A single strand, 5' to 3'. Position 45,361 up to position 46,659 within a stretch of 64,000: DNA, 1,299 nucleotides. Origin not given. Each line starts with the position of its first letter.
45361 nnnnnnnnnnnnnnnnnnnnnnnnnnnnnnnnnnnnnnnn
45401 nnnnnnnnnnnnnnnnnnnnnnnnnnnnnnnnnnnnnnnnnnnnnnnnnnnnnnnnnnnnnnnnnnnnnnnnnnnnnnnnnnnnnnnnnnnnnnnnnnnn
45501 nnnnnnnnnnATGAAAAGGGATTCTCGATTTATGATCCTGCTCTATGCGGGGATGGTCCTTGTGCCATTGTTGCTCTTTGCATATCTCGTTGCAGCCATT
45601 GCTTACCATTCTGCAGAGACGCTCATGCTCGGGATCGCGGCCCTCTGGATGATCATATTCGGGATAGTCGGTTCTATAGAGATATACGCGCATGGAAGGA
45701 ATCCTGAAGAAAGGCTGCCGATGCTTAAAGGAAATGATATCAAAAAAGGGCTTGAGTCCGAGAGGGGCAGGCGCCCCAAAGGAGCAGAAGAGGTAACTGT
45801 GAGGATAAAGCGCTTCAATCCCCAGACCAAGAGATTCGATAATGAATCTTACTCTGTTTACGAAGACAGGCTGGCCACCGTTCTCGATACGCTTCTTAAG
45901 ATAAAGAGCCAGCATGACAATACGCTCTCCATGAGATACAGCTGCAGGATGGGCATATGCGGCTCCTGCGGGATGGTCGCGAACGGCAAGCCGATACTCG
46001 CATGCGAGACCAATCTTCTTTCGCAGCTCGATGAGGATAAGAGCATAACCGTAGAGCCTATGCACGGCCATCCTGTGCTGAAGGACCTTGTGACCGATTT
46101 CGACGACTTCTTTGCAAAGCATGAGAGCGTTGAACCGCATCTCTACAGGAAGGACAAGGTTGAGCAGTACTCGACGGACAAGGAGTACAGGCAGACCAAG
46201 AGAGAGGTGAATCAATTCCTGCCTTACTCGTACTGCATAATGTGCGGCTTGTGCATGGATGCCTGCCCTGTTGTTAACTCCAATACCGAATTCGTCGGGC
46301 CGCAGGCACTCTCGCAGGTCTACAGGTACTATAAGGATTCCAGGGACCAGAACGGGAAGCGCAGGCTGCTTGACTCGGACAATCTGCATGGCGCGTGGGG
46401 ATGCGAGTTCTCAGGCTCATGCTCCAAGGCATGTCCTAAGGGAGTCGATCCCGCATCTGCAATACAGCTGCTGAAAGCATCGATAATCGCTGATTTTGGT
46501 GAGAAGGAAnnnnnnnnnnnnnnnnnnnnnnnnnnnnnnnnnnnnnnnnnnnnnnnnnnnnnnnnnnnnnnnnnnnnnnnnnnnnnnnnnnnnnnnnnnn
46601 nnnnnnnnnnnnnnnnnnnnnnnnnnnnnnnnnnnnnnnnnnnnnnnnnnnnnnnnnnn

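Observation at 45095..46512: Succinate dehydrogenase with a split anchor: a 3-TM protein between sdhA and sdhB, plus two more TM helices fused to the N-terminus of SdhB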

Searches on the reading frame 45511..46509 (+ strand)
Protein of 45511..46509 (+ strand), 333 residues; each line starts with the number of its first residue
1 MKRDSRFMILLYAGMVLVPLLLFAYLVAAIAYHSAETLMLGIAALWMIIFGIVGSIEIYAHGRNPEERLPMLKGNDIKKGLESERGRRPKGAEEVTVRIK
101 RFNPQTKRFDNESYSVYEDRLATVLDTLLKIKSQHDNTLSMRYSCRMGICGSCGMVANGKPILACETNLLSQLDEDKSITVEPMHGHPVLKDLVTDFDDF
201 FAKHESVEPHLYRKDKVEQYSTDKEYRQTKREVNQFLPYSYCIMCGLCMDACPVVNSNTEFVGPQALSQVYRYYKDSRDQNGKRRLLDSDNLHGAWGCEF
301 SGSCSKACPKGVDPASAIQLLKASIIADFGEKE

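Call 3: search_protein_families(library=pfam, proteins=[window:45511-46509:+], max_evalue=1)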
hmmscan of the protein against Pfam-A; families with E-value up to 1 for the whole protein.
window:45511-46509:+ (333 aa): 18 families
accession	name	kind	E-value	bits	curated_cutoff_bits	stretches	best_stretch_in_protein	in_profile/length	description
PF13085.11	Fer2_3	-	9.4e-29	100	27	1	96-201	1-106/107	2Fe-2S iron-sulfur cluster binding domain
PF13183.11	Fer4_8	-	3.5e-10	40.7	27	1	240-312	3-68/68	4Fe-4S dicluster domain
PF13237.11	Fer4_10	-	6.4e-09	36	25.5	1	240-309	7-53/53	4Fe-4S dicluster domain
PF12838.12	Fer4_7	-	1.9e-06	28.7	27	2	242-312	2-52/52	4Fe-4S dicluster domain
PF13534.11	Fer4_17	-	4.7e-06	27.5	22.2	1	242-313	2-61/61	4Fe-4S dicluster domain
PF13484.11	Fer4_16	-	1.6e-05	26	30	2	242-310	2-65/66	4Fe-4S double cluster binding domain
PF13187.11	Fer4_9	-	1.8e-05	25.1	27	2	241-311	1-50/52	4Fe-4S dicluster domain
PF00037.32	Fer4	-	0.00034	20.8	21.1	1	240-254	6-20/24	4Fe-4S binding domain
PF00111.32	Fer2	-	0.0011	19.3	21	1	128-163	19-53/77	2Fe-2S iron-sulfur cluster binding domain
PF13746.11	Fer4_18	-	0.0014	19.2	27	1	241-258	84-101/114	4Fe-4S dicluster domain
PF12800.12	Fer4_4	-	0.0015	19.1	24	1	240-254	2-16/17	4Fe-4S binding domain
PF12797.12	Fer4_2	-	0.0037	17.6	24.5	1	240-254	8-22/22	4Fe-4S binding domain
PF12837.12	Fer4_6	-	0.018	15.4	25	1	240-254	7-21/24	4Fe-4S binding domain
PF12798.12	Fer4_3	-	0.021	16.1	27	1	242-254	1-13/15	4Fe-4S binding domain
PF14697.11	Fer4_21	-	0.023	15.2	35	1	240-256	39-55/59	4Fe-4S dicluster domain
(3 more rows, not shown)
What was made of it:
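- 45796..46512 (+): SdhB Fe-S domain (residues 96-333 plus stop) with [2Fe-2S], [4Fe-4S] and [3Fe-4S] motifs. It is FrdB-like at the quinone-site positions (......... and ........). Pfam Fer2_3 and Fer4_8 (call 3).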

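Call 4: search_protein_families(library=ncbifam, proteins=[window:45511-46509:+], max_evalue=1)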
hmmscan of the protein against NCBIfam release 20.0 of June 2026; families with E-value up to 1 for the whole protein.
window:45511-46509:+ (333 aa): 67 families (the best 25 are shown)
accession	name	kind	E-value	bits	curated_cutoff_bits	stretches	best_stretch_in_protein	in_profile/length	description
NF009226.0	PRK12576.1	equivalog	7e-84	281.9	344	1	92-323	7-235/317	succinate dehydrogenase/fumarate reductase iron-sulfur subunit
NF004616.0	PRK05950.1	subfamily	9.3e-74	247.5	228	1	93-326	4-234/238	succinate dehydrogenase iron-sulfur subunit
TIGR00384.1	dhsB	subfamily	7.2e-66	221.8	88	1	99-322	1-222/222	succinate dehydrogenase and fumarate reductase iron-sulfur protein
NF009051.0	PRK12385.1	equivalog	1.7e-61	207.8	333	1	93-329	5-236/244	succinate dehydrogenase/fumarate reductase iron-sulfur subunit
NF009227.0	PRK12577.1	equivalog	1.3e-52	178.5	349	1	94-328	2-241/330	succinate dehydrogenase/fumarate reductase iron-sulfur subunit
NF009225.0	PRK12575.1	subfamily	3.5e-41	141.2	443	1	99-324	9-229/235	succinate dehydrogenase/fumarate reductase iron-sulfur subunit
NF004898.0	PRK06259.1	equivalog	1.5e-40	139.2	385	1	94-324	3-215/488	fumarate reductase (CoM/CoB) subunit TfrB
NF010071.0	PRK13552.1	equivalog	1.5e-39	135.7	264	1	94-325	4-235/241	fumarate reductase iron-sulfur subunit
NF042952.1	MFR_FeS_SdhB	equivalog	1.1e-34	120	600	1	97-326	3-232/320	8-methylmenaquinol:fumarate reductase iron-sulfur subunit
NF006391.0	PRK08640.1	equivalog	3.5e-34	117.8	244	1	93-322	5-236/254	succinate dehydrogenase iron-sulfur subunit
NF009052.0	PRK12386.1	equivalog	7.2e-32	110.4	256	1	101-313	9-218/255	succinate dehydrogenase/fumarate reductase iron-sulfur subunit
NF005746.0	PRK07570.1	subfamily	1.8e-19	70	243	1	124-325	36-241/250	succinate dehydrogenase/fumarate reductase iron-sulfur subunit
NF008369.0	PRK11168.1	equivalog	1.3e-07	30.9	278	1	240-324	11-86/401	anaerobic glycerol-3-phosphate dehydrogenase subunit C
TIGR01971.1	NuoI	subfamily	4.4e-05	23.1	113.05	1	227-254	68-95/121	NADH-quinone oxidoreductase, chain I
NF004545.0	PRK05888.3-1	equivalog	6.5e-05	22.6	229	1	207-310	33-120/154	NADH-quinone oxidoreductase subunit NuoI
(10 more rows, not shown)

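Call 5: find_homologous_proteins(query=window:45511-46509:+, max_evalue=0.00001)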
Query window:45511-46509:+ (333 aa): 4822 proteins with E <= 0.00001 among 7456 candidates; the best 120 are listed.
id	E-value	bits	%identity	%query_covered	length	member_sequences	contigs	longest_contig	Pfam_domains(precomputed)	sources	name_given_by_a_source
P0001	7.3e-226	766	100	100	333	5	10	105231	PF13484.12,PF12838.13,PF13534.12,PF13237.12,PF13183.12,PF13187.12,PF13085.12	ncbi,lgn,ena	-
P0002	1.1e-191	654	82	100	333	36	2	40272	PF12838.13,PF13534.12,PF13237.12,PF13183.12,PF13187.12,PF13085.12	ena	-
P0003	3.3e-191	653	83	100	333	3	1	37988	PF13484.12,PF12838.13,PF13534.12,PF13237.12,PF13183.12,PF13187.12,PF13085.12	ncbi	-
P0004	1.6e-164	565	72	99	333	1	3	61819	PF13484.12,PF12838.13,PF13534.12,PF13237.12,PF13183.12,PF13085.12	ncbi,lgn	-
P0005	8.0e-164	563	73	99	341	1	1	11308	PF12838.13,PF13534.12,PF13237.12,PF13183.12,PF13187.12,PF13085.12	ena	-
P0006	4.5e-159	547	70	99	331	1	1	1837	PF13484.12,PF12838.13,PF13534.12,PF13237.12,PF13183.12,PF13187.12,PF13085.12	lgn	-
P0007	1.1e-119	417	57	98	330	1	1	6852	PF13484.12,PF12838.13,PF13534.12,PF13237.12,PF13183.12,PF13085.12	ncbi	-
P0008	1.3e-118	414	57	99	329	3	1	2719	PF13484.12,PF12838.13,PF13534.12,PF13237.12,PF13183.12,PF13085.12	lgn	-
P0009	1.3e-117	411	55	99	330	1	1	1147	PF13484.12,PF12838.13,PF13534.12,PF13237.12,PF13183.12,PF13085.12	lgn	-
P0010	1.5e-117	410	55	99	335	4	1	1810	PF12838.13,PF13534.12,PF13237.12,PF13183.12,PF13085.12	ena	-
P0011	9.4e-117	408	56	97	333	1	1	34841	PF13484.12,PF12838.13,PF13534.12,PF13237.12,PF13183.12,PF13085.12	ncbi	-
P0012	1.0e-116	408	54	99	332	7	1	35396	PF12838.13,PF13534.12,PF13237.12,PF13183.12,PF13187.12,PF13085.12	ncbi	-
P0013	2.2e-116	407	55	99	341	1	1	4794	PF12838.13,PF13534.12,PF13237.12,PF13183.12,PF13085.12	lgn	-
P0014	3.2e-116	406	53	99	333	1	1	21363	PF12838.13,PF13534.12,PF13237.12,PF13183.12,PF13085.12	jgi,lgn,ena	-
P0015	4.6e-116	406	56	99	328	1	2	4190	PF12838.13,PF13534.12,PF13237.12,PF13183.12,PF13085.12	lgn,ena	-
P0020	1.4e-114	401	54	99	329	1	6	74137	PF12838.13,PF13534.12,PF13237.12,PF13183.12,PF13187.12,PF13085.12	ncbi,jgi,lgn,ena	jgi:succinate dehydrogenase / fumarate reductase iron-sulfur subunit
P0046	4.6e-110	386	53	98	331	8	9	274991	PF00111.33,PF12838.13,PF13534.12,PF13237.12,PF13183.12,PF13187.12,PF13085.12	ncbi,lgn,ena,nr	ncbi:MAG: succinate dehydrogenase/fumarate reductase iron-sulfur subunit [Methanomassiliicoccales ar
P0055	3.8e-109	383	53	94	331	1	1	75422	PF13484.12,PF12838.13,PF13534.12,PF13237.12,PF13183.12,PF13187.12,PF13085.12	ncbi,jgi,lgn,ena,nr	ncbi:MAG TPA: succinate dehydrogenase iron-sulfur subunit [Candidatus Acidoferrum sp.]|nr:succinate 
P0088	1.6e-105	371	66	73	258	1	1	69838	PF12838.13,PF13534.12,PF13237.12,PF13183.12,PF13187.12,PF13085.12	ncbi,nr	ncbi:MAG: succinate dehydrogenase/fumarate reductase iron-sulfur subunit [Candidatus Micrarchaeota a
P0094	2.4e-104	367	51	97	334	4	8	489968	PF13484.12,PF12838.13,PF13534.12,PF13237.12,PF13183.12,PF13085.12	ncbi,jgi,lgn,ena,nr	ncbi:MAG: succinate dehydrogenase iron-sulfur subunit [Candidatus Marsarchaeota archaeon]|jgi:succin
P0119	6.1e-102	359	53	95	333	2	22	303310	PF13484.12,PF12838.13,PF13534.12,PF13237.12,PF13183.12,PF13187.12,PF13085.12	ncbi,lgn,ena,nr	ncbi:MAG: succinate dehydrogenase iron-sulfur subunit [Candidatus Parvarchaeota archaeon]|nr:succina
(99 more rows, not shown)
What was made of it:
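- One database entry (P0088, 258 aa) calls a short SdhB (call 5).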

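Call 9: find_encoding_contigs(protein=P0020, flank=5000, max_places=1)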
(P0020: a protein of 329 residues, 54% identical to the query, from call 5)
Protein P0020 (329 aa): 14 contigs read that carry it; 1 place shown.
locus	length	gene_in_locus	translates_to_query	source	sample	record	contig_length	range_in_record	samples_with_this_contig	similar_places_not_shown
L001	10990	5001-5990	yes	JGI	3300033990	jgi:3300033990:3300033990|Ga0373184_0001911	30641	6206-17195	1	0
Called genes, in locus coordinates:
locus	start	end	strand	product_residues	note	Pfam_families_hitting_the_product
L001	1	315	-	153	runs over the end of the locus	-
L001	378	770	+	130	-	PF01201:Ribosomal_S8e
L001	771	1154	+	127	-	-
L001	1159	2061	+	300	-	PF02729:OTCace_N, PF00185:OTCace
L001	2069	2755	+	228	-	PF00696:AA_kinase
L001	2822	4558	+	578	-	PF00890:FAD_binding_2, PF01266:DAO (faint), PF07992:Pyr_redox_2 (faint), PF02910:Succ_DH_flav_C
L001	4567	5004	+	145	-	-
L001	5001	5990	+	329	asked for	PF13085:Fer2_3, PF13187:Fer4_9 (faint), PF12838:Fer4_7 (weak), PF13183:Fer4_8, PF13237:Fer4_10, PF13534:Fer4_17 (weak)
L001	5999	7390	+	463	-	PF00206:Lyase_1, PF10415:FumaraseC_C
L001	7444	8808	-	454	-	PF02881:SRP54_N, PF00448:SRP54, PF13207:AAA_17 (faint)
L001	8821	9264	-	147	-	PF02996:Prefoldin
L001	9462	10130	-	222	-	PF01912:eIF-6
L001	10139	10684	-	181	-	-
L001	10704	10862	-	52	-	PF00832:Ribosomal_L39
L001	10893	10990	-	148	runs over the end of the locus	-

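Call 10: find_encoding_contigs(protein=P0046, flank=5000, max_places=1)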
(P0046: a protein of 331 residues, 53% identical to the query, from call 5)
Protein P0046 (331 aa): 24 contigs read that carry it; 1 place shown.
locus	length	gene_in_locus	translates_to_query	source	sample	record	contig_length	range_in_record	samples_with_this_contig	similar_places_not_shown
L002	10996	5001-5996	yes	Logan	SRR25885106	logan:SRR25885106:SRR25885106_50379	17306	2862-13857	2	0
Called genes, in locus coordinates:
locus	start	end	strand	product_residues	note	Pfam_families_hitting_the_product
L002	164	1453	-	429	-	PF07690:MFS_1, PF12832:MFS_1_like (faint), PF07690:MFS_1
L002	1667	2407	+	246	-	PF09754:PAC2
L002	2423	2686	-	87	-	-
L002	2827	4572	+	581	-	PF00890:FAD_binding_2, PF02910:Succ_DH_flav_C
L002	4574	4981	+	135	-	-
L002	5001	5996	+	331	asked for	PF13085:Fer2_3, PF00111:Fer2 (faint), PF13187:Fer4_9 (faint), PF13534:Fer4_17 (weak), PF13183:Fer4_8, PF13237:Fer4_10, PF12838:Fer4_7 (weak)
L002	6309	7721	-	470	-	PF00206:Lyase_1, PF14698:ASL_C2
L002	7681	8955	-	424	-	PF00764:Arginosuc_synth, PF20979:Arginosuc_syn_C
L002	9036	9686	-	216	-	PF24367:DUF7523, PF22468:ACT_9 (faint), PF13840:ACT_7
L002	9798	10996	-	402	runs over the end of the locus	PF00202:Aminotran_3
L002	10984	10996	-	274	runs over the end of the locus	PF00696:AA_kinase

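Call 11: find_encoding_contigs(protein=P0094, flank=5000, max_places=1)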
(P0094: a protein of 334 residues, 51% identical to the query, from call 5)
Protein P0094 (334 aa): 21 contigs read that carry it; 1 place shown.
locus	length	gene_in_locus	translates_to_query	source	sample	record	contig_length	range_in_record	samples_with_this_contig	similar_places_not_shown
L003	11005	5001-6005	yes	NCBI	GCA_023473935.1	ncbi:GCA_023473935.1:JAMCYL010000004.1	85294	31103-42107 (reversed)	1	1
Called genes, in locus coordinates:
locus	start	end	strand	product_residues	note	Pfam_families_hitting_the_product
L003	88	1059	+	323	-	-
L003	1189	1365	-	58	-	PF06348:DUF1059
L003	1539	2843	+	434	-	PF00390:malic, PF03949:Malic_M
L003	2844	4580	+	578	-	PF00890:FAD_binding_2, PF03486:HI0933_like (faint), PF07992:Pyr_redox_2 (faint), PF02910:Succ_DH_flav_C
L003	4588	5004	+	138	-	-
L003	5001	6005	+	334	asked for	PF13085:Fer2_3, PF12838:Fer4_7 (weak), PF13183:Fer4_8, PF13237:Fer4_10, PF13484:Fer4_16 (weak), PF13534:Fer4_17 (weak)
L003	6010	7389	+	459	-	PF00206:Lyase_1, PF10415:FumaraseC_C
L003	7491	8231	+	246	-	PF00705:PCNA_N, PF02747:PCNA_C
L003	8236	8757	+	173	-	PF01965:DJ-1_PfpI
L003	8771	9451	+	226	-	-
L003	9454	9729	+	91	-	-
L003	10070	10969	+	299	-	PF00248:Aldo_ket_red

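Call 12: find_encoding_contigs(protein=P0119, flank=5000, max_places=1)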
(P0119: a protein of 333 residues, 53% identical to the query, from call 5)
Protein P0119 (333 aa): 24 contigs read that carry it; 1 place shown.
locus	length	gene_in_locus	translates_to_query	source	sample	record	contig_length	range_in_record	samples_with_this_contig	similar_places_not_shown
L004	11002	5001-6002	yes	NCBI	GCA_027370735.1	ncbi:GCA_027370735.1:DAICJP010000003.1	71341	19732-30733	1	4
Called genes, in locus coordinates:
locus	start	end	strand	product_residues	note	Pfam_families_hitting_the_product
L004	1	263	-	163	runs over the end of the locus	-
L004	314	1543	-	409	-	PF00999:Na_H_Exchanger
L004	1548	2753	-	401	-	PF00999:Na_H_Exchanger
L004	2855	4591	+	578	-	PF00890:FAD_binding_2, PF03486:HI0933_like (faint), PF07992:Pyr_redox_2 (faint), PF02910:Succ_DH_flav_C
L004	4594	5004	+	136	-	-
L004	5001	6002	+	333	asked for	PF13085:Fer2_3, PF13187:Fer4_9 (faint), PF12838:Fer4_7 (weak), PF13183:Fer4_8, PF13237:Fer4_10, PF13484:Fer4_16 (weak), PF13534:Fer4_17 (weak)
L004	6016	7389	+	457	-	PF01523:PmbA_TldD_1st, PF19289:PmbA_TldD_3rd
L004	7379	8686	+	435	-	PF19290:PmbA_TldD_2nd (faint), PF19289:PmbA_TldD_3rd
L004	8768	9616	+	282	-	PF01925:TauE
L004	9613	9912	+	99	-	PF07843:DUF1634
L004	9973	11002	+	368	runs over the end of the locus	PF08442:ATP-grasp_2, PF13549:ATP-grasp_5 (weak), PF24948:Citrate_synth_N, PF00549:Ligase_CoA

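Call 14: find_encoding_contigs(protein=P0055, flank=5000, max_places=1)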
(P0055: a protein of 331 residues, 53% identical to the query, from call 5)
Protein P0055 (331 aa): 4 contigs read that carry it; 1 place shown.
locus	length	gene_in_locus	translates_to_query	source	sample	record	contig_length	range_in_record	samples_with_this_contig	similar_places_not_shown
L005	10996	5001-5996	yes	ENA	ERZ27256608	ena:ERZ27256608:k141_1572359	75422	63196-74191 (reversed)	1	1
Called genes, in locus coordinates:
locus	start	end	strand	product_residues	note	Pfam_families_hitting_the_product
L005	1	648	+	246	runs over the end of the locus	-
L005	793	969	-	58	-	PF14375:Cys_rich_CWC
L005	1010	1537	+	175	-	PF00156:Pribosyltran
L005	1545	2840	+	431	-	PF00390:malic, PF03949:Malic_M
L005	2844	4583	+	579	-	PF00890:FAD_binding_2, PF02910:Succ_DH_flav_C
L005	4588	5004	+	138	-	-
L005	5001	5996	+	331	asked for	PF13085:Fer2_3, PF13187:Fer4_9 (faint), PF13183:Fer4_8, PF13237:Fer4_10, PF12838:Fer4_7 (weak), PF13484:Fer4_16 (weak), PF13534:Fer4_17 (weak)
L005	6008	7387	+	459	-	PF00206:Lyase_1, PF10415:FumaraseC_C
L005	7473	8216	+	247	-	PF00705:PCNA_N, PF02144:Rad1 (weak), PF02747:PCNA_C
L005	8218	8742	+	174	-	PF01965:DJ-1_PfpI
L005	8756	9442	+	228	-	-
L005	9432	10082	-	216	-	-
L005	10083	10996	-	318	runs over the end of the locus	PF02322:Cyt_bd_oxida_II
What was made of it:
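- Some relatives place a malic enzyme upstream and a fumarase-family gene downstream, which looks like an oxidative TCA segment (calls 11, 14).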

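Call 15: find_encoding_contigs(protein=P0088, flank=5000, max_places=1)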
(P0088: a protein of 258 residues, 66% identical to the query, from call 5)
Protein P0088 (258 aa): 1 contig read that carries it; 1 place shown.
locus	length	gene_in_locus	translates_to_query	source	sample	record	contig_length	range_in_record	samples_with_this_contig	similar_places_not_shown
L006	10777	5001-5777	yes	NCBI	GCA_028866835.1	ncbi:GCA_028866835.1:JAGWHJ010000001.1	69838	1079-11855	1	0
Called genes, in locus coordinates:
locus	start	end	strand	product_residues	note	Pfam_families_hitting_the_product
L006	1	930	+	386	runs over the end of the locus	PF13610:DDE_Tnp_IS240, PF13683:rve_3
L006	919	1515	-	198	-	-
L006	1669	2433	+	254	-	-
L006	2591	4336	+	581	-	PF00890:FAD_binding_2, PF07992:Pyr_redox_2 (weak), PF02910:Succ_DH_flav_C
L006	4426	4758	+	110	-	-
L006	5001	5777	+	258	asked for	PF13085:Fer2_3, PF12838:Fer4_7 (faint), PF13187:Fer4_9 (faint), PF13183:Fer4_8, PF13237:Fer4_10, PF13534:Fer4_17 (weak)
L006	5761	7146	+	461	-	PF00206:Lyase_1, PF10415:FumaraseC_C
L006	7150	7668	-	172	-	-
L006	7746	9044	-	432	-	PF02881:SRP54_N, PF00448:SRP54, PF13207:AAA_17 (weak)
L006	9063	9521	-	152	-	PF02996:Prefoldin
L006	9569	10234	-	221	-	PF01912:eIF-6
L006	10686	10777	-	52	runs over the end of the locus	PF00832:Ribosomal_L39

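Call 30: search_solved_structures(query=A4, max_evalue=1e-20, show_alignments=0)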
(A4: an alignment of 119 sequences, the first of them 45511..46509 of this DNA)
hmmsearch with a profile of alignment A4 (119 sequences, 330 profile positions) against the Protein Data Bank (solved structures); distinct sequences matched with E-value up to 1e-20: 24.
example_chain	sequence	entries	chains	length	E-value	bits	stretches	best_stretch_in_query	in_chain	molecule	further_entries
1kf6_B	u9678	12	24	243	7.7e-67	229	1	89-325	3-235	FUMARATE REDUCTASE IRON-SULFUR PROTEIN | Fumarate reductase iron-sulfur subunit | Fumarate reductase (Anaerobic), Fe-S subunit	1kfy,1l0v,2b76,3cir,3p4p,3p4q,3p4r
9fq7_2N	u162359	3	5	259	5.1e-54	186.9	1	94-323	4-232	Succinate dehydrogenase [ubiquinone] iron-sulfur subunit, mitochondrial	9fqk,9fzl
8gs8_B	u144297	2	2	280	6.1e-54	186.7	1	84-323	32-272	Succinate dehydrogenase [ubiquinone] iron-sulfur subunit, mitochondrial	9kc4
3abv_B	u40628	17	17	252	6.2e-53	183.3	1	90-323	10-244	Succinate dehydrogenase [ubiquinone] iron-sulfur subunit, mitochondrial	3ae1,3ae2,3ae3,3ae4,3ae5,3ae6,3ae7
1zoy_B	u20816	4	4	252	6.2e-53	183.3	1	90-323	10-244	Iron-sulfur protein | Succinate dehydrogenase [ubiquinone] iron-sulfur subunit, mitochondrial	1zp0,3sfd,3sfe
4ytp_B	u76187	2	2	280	7.2e-53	183.1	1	86-323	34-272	Succinate dehydrogenase [ubiquinone] iron-sulfur subunit, mitochondrial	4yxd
9qdl_B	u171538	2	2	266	3.3e-52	181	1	78-321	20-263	Succinate dehydrogenase [ubiquinone] iron-sulfur subunit, mitochondrial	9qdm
1yq3_B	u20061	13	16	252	5.1e-52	180.3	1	87-322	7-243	succinate dehydrogenase Ip subunit | Succinate dehydrogenase [ubiquinone] iron-sulfur subunit, mitochondrial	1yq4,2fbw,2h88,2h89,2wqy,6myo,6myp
3vr8_B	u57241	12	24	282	8.1e-52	179.7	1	79-325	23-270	Iron-sulfur subunit of succinate dehydrogenase | Succinate dehydrogenase [ubiquinone] iron-sulfur subunit, mitochondrial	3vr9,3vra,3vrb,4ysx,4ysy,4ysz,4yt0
9kps_B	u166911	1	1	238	2e-51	178.3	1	93-321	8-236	Succinate dehydrogenase [ubiquinone] iron-sulfur subunit, mitochondrial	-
9kpt_B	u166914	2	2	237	2.2e-51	178.2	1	93-321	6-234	Succinate dehydrogenase [ubiquinone] iron-sulfur subunit, mitochondrial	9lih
9kq3_B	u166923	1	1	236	2.6e-51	178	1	93-321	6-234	Succinate dehydrogenase [ubiquinone] iron-sulfur subunit, mitochondrial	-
9lig_B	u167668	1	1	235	2.7e-51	177.9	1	93-321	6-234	Succinate dehydrogenase [ubiquinone] iron-sulfur subunit, mitochondrial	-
1nek_B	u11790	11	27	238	1.1e-48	169.4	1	92-324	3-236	Succinate dehydrogenase iron-sulfur protein | SUCCINATE DEHYDROGENASE IRON-SULFUR SUBUNIT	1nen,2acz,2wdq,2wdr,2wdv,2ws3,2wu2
2wp9_B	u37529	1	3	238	1.5e-48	169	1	92-324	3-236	SUCCINATE DEHYDROGENASE IRON-SULFUR SUBUNIT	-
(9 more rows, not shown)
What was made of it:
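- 45796..46512 (+): Profile search against PDB: E. coli FrdB 229 bits, match starting at profile position 89 (call 30).
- The SdhB domain is closest to that of heme-less QFR (call 30).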

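Call 39: predict_structure(alignment_id=A4)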
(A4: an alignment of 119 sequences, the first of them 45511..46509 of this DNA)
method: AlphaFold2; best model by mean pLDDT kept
length: 333 residues; sequences in the alignment: 119
mean_pLDDT: 88.5   pTM: 0.82
mean pLDDT of the five models: 88.5, 85.0, 83.0, 81.2, 80.8
residues with pLDDT >= 90: 204; 70-90: 106; 50-70: 21; < 50: 2
segments of 3 or more residues with pLDDT < 50: none
pLDDT, mean of each block of 10 residues (from residue 1): 75 93 97 95 96 87 69 87 73 95 93 95 96 94 71 89 94 97 90 91 92 93 92 87 79 83 92 95 94 86 82 90 89 59
secondary structure, 60 per line:
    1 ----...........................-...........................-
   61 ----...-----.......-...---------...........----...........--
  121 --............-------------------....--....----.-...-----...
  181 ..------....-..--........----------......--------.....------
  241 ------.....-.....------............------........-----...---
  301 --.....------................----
elements in order: H5-31 H33-59 E73-79 E93-103 E108-118 H124-134 E154-157 E160-163 E178-182 E189-192 H198-205 H216-221 H230-234 H247-251 H253-257 H264-275 H282-289 H303-307 H314-329
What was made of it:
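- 45697..45795 (+): Linker, residues 63-95, present only in the fused forms. It is variable but under purifying selection. AF2 places a beta-strand at residues 73-79. AF2 secondary structure (call 39).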
